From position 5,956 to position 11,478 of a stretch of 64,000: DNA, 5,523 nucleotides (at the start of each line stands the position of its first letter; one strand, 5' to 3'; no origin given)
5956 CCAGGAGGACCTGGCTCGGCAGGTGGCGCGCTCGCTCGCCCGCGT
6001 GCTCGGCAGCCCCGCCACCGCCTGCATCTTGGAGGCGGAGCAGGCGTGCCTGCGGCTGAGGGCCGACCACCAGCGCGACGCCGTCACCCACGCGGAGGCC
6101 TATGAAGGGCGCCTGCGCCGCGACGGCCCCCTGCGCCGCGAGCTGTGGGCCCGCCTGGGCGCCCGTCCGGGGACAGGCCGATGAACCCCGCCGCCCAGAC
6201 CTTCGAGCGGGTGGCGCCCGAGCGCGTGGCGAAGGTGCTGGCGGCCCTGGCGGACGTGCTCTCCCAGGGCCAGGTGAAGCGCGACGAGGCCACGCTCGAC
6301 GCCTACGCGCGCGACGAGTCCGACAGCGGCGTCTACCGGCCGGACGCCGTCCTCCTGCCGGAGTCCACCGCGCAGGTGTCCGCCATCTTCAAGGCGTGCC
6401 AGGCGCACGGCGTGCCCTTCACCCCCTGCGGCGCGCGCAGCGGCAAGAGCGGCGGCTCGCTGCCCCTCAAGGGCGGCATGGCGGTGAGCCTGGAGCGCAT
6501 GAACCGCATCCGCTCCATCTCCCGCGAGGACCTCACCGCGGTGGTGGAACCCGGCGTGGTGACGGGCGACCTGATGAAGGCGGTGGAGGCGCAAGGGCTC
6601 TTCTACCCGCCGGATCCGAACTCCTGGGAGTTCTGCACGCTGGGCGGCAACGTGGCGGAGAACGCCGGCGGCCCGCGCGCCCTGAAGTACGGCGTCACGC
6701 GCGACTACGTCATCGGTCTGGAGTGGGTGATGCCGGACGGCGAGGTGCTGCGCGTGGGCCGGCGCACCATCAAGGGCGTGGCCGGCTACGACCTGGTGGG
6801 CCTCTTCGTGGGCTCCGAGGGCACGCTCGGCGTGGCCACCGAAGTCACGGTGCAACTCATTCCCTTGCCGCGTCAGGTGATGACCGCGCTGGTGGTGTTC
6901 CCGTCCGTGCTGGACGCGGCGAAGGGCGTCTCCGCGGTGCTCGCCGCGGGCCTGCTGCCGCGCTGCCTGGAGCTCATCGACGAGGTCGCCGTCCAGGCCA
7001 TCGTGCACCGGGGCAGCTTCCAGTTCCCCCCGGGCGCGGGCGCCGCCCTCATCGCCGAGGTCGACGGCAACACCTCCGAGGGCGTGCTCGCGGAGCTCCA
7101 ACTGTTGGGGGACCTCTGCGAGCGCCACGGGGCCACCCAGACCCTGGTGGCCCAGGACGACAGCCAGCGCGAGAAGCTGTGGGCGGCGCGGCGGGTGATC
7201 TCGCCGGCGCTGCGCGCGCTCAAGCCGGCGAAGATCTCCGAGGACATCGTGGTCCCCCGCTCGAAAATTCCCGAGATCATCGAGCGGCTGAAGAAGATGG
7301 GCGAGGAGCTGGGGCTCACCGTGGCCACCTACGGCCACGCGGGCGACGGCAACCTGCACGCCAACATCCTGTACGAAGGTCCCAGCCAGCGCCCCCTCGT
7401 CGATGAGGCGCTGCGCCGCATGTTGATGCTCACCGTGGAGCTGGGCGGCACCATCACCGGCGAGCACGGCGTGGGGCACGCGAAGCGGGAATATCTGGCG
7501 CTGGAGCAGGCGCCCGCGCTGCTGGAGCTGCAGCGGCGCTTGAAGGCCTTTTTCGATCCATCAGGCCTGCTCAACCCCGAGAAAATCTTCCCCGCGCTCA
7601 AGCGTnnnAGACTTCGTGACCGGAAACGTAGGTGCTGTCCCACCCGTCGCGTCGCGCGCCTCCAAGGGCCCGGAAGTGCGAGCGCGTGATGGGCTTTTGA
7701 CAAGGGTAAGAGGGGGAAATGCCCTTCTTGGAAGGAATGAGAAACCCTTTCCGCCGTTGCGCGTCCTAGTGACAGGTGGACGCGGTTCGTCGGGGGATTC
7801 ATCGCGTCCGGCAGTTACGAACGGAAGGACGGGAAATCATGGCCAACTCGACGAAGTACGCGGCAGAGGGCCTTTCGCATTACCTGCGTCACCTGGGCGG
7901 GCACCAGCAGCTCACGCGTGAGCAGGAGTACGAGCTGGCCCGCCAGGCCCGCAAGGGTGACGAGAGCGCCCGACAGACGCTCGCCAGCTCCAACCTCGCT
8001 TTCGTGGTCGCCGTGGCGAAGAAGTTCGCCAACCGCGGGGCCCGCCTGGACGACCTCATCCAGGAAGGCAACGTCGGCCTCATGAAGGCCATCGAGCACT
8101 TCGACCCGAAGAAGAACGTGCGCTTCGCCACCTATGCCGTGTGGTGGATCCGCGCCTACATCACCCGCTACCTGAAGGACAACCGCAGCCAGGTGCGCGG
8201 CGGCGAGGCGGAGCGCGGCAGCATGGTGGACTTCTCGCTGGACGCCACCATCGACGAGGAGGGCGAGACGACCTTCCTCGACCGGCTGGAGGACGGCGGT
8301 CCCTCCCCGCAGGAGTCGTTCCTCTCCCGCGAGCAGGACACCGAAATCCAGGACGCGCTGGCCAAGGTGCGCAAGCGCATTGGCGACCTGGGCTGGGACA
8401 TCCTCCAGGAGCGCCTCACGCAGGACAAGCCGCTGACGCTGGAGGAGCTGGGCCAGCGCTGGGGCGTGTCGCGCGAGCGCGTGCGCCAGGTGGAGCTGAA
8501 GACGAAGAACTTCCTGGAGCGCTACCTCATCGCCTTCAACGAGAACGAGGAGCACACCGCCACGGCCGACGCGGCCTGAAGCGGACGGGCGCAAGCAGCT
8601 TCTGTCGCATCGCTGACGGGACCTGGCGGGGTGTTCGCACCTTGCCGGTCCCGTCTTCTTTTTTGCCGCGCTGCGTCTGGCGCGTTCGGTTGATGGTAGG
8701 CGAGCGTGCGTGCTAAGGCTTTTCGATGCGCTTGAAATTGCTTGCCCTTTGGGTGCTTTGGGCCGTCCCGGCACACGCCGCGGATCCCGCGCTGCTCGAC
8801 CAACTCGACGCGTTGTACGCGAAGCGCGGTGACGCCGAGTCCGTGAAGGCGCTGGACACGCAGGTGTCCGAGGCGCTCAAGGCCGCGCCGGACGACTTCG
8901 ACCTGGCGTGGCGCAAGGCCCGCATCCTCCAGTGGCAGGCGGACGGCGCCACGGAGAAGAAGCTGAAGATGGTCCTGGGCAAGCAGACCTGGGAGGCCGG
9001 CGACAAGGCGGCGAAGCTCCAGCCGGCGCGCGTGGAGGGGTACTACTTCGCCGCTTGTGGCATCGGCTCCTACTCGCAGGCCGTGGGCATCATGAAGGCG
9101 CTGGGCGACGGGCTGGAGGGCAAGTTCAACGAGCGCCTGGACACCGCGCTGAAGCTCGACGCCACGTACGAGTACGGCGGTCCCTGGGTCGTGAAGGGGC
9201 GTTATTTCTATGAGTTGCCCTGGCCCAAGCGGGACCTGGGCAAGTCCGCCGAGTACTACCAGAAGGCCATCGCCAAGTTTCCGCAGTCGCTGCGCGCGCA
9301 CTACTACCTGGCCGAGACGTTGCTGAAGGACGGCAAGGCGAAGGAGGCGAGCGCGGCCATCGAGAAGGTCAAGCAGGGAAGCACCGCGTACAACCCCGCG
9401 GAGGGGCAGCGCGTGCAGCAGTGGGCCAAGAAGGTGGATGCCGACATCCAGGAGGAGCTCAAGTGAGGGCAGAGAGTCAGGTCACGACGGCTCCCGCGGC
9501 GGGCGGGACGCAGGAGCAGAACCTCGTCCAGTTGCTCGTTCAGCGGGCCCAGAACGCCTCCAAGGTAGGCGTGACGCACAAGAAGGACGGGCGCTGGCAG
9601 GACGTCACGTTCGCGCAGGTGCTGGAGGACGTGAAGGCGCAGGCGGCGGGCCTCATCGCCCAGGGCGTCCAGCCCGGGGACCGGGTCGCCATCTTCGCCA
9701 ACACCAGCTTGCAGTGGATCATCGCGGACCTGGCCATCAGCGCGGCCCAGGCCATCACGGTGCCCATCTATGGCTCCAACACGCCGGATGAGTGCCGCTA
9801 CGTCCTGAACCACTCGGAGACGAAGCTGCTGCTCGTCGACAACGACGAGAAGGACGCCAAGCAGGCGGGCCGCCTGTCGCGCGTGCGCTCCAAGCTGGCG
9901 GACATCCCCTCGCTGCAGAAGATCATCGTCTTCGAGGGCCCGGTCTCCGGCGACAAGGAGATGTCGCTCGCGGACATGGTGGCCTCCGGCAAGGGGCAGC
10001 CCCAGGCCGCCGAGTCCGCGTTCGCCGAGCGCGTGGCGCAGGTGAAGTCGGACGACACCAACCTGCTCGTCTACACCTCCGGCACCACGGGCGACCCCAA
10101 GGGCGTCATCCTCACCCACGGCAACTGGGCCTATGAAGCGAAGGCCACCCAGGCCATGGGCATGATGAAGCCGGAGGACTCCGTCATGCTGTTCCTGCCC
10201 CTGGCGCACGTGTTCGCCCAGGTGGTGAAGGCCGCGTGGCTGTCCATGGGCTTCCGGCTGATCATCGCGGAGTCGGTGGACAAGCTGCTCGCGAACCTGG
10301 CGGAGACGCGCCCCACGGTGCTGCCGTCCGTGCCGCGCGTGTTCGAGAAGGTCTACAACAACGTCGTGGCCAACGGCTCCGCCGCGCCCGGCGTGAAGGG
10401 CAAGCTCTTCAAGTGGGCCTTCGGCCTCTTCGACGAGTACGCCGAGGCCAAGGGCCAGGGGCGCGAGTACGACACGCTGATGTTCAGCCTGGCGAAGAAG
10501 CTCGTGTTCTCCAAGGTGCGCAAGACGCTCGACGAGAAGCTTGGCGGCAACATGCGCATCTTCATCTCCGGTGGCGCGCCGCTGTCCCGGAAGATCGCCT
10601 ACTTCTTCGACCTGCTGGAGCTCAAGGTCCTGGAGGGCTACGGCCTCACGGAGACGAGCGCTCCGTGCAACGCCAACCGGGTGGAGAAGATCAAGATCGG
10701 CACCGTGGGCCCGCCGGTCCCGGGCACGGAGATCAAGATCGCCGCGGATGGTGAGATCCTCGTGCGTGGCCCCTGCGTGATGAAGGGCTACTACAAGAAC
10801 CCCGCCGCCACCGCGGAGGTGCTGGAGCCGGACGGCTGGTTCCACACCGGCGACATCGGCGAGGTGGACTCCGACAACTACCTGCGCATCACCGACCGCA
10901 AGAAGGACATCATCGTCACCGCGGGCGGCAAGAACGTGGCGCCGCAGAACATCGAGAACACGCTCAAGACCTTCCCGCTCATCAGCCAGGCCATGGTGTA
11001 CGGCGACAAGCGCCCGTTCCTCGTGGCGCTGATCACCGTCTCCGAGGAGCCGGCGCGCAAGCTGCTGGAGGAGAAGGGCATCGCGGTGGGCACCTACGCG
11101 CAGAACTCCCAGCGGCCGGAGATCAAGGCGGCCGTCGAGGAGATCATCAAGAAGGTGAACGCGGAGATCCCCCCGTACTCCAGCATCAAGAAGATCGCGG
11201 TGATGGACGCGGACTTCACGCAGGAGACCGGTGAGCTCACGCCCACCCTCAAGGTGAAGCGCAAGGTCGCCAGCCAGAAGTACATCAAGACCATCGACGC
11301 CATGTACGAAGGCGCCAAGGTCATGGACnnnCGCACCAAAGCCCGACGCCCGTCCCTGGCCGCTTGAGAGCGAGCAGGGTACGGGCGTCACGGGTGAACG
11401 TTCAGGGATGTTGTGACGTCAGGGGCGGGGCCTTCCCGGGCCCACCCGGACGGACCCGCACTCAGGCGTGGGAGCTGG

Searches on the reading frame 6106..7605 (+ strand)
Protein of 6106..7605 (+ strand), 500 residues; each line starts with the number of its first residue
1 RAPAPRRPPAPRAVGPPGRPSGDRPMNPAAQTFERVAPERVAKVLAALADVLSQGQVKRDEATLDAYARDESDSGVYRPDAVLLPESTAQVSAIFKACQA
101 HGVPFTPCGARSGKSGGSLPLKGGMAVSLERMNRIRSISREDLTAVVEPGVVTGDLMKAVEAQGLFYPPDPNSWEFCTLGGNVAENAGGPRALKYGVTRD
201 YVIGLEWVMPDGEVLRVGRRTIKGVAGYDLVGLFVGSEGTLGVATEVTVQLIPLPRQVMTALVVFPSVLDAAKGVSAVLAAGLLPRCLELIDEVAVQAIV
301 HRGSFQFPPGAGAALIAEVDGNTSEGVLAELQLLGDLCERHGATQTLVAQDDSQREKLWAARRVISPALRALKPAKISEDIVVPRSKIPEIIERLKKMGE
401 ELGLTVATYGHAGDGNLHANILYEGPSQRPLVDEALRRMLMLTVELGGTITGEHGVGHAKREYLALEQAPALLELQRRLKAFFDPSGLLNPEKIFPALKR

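Call 14: search_protein_families(library=pfam, proteins=[window:6106-7605:+], max_evalue=0.01)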
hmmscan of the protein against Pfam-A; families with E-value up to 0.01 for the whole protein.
window:6106-7605:+ (500 aa): 2 families
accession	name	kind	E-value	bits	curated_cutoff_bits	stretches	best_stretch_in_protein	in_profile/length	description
PF02913.24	FAD-oxidase_C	-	3.7e-65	220.5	21.2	1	255-494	2-248/248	FAD linked oxidases, C-terminal domain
PF01565.28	FAD_binding_4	-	8.2e-41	139.4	26.4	1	79-218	1-139/139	FAD binding domain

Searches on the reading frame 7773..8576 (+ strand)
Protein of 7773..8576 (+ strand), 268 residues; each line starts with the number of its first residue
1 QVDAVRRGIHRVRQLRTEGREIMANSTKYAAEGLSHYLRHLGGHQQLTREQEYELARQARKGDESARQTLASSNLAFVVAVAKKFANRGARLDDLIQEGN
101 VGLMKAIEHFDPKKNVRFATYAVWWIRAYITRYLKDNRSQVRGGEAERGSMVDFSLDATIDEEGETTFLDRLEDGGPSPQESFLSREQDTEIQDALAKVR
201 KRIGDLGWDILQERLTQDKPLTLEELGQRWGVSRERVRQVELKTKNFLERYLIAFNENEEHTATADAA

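Call 14: search_protein_families(library=pfam, proteins=[window:7773-8576:+], max_evalue=0.01)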
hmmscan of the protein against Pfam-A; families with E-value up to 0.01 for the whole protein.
window:7773-8576:+ (268 aa): 5 families
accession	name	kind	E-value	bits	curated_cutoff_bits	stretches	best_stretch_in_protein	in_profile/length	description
PF04542.20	Sigma70_r2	-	4e-21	75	24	1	71-138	2-69/71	Sigma-70 region 2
PF00140.25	Sigma70_r1_2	-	5.2e-09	36.4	22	1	34-64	3-33/34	Sigma-70 factor, region 1.2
PF04545.22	Sigma70_r4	-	1.6e-07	31.1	24.1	1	209-241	11-41/50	Sigma-70, region 4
PF00392.27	GntR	-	0.008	16.3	27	0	209-240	12-44/64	Bacterial regulatory proteins, gntR family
PF08279.18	HTH_11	-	0.0091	16.3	25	0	209-238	4-33/55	HTH domain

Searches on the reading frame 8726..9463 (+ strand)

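Call 14: search_protein_families(library=pfam, proteins=[window:8726-9463:+], max_evalue=0.01)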
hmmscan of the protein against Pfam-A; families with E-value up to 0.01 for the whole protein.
window:8726-9463:+ (246 aa): 5 families
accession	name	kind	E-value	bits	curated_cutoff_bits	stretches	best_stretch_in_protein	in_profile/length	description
PF14559.12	TPR_19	-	4.1e-07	30.7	25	1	170-215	6-51/68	Tetratricopeptide repeat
PF13431.12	TPR_17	-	3.2e-06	27.4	24.4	1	177-208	1-32/34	Tetratricopeptide repeat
PF13432.12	TPR_16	-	3.3e-06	27.9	32.7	1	169-215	11-57/65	Tetratricopeptide repeat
PF24575.1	TPR_Slam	-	0.00071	20.4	35.2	1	168-210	60-102/104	Surface lipoprotein assembly modifier, N-terminal TPR repeats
PF12895.13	ANAPC3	-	0.0041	17.8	27.2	1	177-216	11-50/82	Anaphase-promoting complex, cyclosome, subunit 3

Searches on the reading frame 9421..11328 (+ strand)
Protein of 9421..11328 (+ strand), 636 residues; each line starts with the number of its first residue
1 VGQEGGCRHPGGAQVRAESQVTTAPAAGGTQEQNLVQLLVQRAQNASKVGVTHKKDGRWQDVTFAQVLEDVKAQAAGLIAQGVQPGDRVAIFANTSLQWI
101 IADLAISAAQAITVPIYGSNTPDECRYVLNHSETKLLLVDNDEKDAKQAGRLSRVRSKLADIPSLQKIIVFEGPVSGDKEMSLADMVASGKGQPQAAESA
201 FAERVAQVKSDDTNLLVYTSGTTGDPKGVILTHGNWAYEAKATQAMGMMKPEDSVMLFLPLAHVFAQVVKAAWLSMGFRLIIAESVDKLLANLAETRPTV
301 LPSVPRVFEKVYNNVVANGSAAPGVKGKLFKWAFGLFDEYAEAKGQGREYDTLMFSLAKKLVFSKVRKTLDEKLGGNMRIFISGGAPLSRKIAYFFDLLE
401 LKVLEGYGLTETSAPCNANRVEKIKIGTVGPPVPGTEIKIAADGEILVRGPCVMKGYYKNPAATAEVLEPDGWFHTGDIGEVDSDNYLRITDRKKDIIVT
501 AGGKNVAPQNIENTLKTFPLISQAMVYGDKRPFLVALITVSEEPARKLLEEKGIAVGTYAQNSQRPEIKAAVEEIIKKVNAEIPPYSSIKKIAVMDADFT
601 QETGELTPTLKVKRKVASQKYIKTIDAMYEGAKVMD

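Call 7: search_protein_families(library=pfam, proteins=[window:9421-11328:+], max_evalue=0.01)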
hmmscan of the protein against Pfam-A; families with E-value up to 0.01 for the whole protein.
window:9421-11328:+ (636 aa): 4 families
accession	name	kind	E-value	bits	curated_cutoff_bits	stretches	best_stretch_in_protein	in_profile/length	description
PF00501.34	AMP-binding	-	2.2e-78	264.2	29.9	1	53-458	16-384/384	AMP-binding enzyme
PF23562.2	AMP-binding_C_3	-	1e-14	55.4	20.8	1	496-631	2-122/124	AMP-binding enzyme C-terminal domain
PF13193.12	AMP-binding_C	-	0.00041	21.7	24.5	0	511-597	2-68/76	AMP-binding enzyme C-terminal domain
PF08553.16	VID27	-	0.0023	17.5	22.1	1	105-158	180-233/356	VID27 C-terminal WD40-like domain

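Call 57: search_protein_families(library=ncbifam, proteins=[window:9421-11328:+], max_evalue=0.01)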
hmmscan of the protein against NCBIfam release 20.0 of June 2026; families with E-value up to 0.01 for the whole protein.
window:9421-11328:+ (636 aa): 107 families (the best 25 are shown)
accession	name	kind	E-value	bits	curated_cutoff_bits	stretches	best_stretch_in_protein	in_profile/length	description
NF038343.1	ligase_FadD11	exception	9.8e-104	347.8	950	1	41-631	8-583/585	fatty acid--CoA ligase FadD11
NF004837.0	PRK06187.1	subfamily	1.9e-80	270.7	476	2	31-317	6-280/531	long-chain-fatty-acid--CoA ligase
NF005801.1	PRK07656.1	equivalog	3.9e-76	256.7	657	2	60-312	25-268/500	FadD3 family acyl-CoA ligase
NF004114.0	PRK05605.1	equivalog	4.8e-61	206.7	766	2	378-531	340-505/575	long-chain-fatty-acid--CoA ligase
NF005702.0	PRK07514.1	subfamily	5.8e-58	196.5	558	2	368-528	262-433/506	malonyl-CoA synthase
NF009233.0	PRK12583.1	subfamily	1.9e-57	194.9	832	2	37-308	25-302/558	fatty acid CoA ligase family protein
TIGR01923.1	menE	equivalog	8.6e-57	192.9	330.15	2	361-529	207-382/442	o-succinylbenzoate--CoA ligase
NF041592.1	carboxyl_red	equivalog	3.3e-56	190.6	1300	2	44-316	60-340/1160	carboxylic acid reductase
NF002966.0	PRK03640.1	equivalog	1.8e-54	185.2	556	3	354-529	232-416/483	o-succinylbenzoate--CoA ligase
NF006181.0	PRK08314.1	subfamily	2.5e-53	181.2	705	2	61-282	49-276/563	long-chain-fatty-acid--CoA ligase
NF006182.0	PRK08316.1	subfamily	2.7e-53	181.3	663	2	40-307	17-270/523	fatty acyl-CoA synthetase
NF004758.0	PRK06087.1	equivalog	1.4e-49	169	736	2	377-527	304-465/548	medium-chain fatty-acid--CoA ligase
NF005307.0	PRK06839.1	equivalog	2.4e-49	168.3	748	2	377-531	265-429/496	o-succinylbenzoate--CoA ligase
NF005714.0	PRK07529.1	subfamily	8.4e-49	166.4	632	2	376-527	338-507/640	acyl-CoA synthetase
NF004229.0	PRK05677.1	subfamily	6.2e-48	163.6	879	2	377-526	327-486/563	long-chain-fatty-acid--CoA ligase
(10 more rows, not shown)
